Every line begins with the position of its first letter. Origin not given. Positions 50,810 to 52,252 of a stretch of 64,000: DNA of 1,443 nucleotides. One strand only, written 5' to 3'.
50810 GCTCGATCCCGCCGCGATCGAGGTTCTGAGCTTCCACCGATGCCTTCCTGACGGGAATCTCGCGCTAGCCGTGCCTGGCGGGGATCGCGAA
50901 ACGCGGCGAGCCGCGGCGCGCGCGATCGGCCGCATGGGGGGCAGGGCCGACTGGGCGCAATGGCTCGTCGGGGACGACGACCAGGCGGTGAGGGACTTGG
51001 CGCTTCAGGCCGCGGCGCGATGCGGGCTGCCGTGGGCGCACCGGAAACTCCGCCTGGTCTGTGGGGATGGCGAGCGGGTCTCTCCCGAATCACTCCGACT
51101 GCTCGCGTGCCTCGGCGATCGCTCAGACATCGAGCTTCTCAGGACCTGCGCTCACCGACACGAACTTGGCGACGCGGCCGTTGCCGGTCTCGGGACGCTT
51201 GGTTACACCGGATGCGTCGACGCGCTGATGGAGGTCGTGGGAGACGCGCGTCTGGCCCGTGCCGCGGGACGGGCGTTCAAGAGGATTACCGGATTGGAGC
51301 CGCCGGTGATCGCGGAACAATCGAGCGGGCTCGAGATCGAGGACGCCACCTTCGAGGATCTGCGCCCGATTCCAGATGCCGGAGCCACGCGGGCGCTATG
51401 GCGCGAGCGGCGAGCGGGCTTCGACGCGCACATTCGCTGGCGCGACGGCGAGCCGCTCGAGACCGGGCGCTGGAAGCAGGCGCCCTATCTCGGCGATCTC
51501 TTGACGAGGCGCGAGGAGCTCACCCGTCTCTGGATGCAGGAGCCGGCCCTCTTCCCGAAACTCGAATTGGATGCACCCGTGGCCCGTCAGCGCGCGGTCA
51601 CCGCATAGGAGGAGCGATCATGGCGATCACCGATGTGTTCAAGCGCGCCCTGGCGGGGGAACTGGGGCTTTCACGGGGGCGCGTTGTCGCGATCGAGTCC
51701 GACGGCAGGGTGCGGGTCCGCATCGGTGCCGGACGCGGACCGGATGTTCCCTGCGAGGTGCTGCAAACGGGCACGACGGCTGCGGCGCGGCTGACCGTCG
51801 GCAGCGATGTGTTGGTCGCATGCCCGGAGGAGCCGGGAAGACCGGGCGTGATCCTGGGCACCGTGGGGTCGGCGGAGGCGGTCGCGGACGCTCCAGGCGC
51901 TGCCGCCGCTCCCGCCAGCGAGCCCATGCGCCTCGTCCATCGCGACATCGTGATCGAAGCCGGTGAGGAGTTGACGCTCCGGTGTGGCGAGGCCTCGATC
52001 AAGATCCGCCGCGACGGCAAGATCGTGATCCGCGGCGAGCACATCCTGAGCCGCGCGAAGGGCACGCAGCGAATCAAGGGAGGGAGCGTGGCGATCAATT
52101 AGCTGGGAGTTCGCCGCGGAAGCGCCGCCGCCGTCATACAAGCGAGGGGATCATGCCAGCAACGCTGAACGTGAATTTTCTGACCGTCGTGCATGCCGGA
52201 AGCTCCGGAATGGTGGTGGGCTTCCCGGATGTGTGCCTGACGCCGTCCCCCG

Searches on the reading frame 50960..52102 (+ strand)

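Call 14: search_protein_families(library=pfam, proteins=[window:50960-52102:+], max_evalue=0.05)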
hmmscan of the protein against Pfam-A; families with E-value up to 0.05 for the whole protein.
window:50960-52102:+ (380 aa): 1 family
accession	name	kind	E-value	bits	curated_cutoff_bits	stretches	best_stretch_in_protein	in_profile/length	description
PF11142.13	DUF2917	-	0.047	13.4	25.5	0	328-344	35-51/59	Protein of unknown function (DUF2917)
